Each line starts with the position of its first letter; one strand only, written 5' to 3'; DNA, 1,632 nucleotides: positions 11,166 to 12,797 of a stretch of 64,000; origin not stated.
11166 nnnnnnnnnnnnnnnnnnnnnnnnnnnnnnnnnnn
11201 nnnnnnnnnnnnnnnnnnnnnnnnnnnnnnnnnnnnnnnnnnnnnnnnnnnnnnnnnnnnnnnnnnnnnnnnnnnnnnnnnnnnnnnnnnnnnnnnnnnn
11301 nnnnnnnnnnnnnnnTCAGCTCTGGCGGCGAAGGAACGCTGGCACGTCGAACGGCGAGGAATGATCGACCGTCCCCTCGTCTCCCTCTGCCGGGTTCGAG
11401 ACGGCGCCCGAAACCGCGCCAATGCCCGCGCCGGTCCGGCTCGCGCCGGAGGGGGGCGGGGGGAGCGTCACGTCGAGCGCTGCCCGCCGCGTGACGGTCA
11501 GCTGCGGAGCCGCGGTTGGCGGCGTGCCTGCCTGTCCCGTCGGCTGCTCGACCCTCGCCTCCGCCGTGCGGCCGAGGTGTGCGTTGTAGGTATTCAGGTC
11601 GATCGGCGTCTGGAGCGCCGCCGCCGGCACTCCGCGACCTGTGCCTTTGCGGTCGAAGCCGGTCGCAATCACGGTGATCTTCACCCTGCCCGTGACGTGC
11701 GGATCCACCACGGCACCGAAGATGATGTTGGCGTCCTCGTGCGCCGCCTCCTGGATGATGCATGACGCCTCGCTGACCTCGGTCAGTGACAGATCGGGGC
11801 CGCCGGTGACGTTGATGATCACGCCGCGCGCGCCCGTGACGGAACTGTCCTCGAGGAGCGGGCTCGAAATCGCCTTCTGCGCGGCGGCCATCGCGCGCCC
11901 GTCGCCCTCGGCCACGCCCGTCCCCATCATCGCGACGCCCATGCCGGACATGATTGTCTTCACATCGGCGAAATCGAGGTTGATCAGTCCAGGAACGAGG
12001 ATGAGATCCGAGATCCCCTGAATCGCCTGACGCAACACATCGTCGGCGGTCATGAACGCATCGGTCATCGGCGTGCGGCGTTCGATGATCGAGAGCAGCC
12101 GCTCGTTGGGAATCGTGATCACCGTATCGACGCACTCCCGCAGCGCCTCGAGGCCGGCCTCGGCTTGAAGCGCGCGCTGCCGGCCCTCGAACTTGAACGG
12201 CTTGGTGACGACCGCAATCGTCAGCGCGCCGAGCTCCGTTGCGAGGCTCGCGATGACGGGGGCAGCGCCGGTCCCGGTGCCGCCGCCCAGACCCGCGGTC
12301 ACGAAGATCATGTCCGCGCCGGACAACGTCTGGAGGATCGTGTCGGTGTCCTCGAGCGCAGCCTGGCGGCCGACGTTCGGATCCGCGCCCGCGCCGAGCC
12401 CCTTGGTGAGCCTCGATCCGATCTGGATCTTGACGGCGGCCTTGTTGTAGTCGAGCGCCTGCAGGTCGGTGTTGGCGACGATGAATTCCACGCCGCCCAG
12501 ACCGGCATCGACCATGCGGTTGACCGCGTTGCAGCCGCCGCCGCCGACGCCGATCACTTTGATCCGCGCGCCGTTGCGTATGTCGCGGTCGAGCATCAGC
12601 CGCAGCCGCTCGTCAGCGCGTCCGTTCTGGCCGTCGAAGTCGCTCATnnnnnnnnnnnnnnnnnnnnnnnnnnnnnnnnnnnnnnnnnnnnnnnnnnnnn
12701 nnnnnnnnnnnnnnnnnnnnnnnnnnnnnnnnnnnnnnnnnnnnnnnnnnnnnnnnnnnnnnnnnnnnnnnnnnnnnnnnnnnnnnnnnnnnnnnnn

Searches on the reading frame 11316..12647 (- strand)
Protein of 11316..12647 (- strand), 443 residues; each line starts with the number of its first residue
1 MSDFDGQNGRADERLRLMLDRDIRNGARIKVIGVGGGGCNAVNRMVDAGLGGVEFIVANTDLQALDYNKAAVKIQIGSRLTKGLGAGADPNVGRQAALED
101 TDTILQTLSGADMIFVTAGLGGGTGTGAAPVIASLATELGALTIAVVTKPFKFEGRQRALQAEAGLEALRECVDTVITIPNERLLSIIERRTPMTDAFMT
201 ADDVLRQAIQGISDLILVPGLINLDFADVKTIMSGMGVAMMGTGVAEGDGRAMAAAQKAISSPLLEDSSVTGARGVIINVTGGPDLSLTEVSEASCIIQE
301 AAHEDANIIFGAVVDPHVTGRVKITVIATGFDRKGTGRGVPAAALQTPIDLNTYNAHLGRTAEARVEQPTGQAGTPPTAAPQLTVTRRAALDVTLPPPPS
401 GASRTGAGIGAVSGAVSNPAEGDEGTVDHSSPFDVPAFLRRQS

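Call 47: search_protein_families(library=pfam, proteins=[window:11316-12647:-])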
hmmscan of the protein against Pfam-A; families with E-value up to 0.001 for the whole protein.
window:11316-12647:- (443 aa): 2 families
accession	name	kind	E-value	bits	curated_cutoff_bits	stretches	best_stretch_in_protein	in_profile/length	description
PF00091.31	Tubulin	-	2.7e-48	165.2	33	1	28-188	1-189/190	Tubulin/FtsZ family, GTPase domain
PF12327.13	FtsZ_C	-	1.2e-33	115.8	27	1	237-332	1-95/95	FtsZ family, C-terminal domain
